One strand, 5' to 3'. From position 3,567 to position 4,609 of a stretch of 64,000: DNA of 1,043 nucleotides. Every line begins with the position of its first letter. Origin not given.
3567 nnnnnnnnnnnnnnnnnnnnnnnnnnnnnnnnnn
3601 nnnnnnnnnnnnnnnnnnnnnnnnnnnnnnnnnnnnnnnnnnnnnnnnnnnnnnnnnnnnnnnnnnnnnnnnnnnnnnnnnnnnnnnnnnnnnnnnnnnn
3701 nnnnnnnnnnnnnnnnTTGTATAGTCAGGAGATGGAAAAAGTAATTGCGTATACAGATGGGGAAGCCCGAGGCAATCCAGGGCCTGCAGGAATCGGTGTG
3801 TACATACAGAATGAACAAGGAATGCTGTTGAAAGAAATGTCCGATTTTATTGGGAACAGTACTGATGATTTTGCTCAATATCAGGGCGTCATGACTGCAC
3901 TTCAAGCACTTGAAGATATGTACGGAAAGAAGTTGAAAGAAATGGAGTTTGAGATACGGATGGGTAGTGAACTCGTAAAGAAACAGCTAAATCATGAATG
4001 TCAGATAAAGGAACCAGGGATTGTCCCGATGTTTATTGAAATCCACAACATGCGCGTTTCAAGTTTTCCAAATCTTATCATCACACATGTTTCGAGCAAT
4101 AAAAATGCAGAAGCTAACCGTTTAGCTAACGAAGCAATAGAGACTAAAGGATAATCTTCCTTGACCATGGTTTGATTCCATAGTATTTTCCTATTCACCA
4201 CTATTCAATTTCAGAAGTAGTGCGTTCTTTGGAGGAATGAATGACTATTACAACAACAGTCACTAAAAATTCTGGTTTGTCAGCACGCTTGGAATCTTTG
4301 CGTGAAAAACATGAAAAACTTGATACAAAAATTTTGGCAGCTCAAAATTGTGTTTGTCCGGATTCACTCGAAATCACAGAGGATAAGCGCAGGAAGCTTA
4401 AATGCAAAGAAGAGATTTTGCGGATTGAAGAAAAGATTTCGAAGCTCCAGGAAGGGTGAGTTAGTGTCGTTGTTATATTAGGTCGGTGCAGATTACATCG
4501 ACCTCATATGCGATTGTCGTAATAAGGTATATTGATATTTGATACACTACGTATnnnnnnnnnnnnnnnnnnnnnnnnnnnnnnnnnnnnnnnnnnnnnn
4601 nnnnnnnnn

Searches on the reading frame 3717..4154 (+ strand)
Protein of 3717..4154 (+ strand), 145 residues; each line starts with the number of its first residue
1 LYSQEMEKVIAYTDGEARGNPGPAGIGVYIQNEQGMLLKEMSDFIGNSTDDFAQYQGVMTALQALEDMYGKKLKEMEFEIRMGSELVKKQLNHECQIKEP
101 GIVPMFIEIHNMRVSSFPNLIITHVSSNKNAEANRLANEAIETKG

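Call 3: search_protein_families(library=pfam, proteins=[window:3717-4154:+], max_evalue=0.01)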
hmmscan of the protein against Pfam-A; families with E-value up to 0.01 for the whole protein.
window:3717-4154:+ (145 aa): 2 families
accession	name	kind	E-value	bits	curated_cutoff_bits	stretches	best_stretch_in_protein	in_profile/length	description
PF13456.12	RVT_3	-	2.8e-09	37.4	21.6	1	13-140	2-123/123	Reverse transcriptase-like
PF00075.30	RNase_H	-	3.4e-05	24.5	25.8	1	7-89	2-73/141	RNase H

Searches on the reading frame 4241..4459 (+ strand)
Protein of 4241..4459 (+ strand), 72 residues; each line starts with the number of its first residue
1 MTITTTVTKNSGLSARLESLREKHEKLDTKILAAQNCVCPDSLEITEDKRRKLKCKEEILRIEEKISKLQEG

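Call 3: search_protein_families(library=pfam, proteins=[window:4241-4459:+], max_evalue=0.01)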
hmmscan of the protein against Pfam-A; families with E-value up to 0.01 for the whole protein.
window:4241-4459:+ (72 aa): 1 family
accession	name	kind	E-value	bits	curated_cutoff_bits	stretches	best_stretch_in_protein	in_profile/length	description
PF04325.18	DUF465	-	1.8e-09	37.9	25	1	17-63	1-48/48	Protein of unknown function (DUF465)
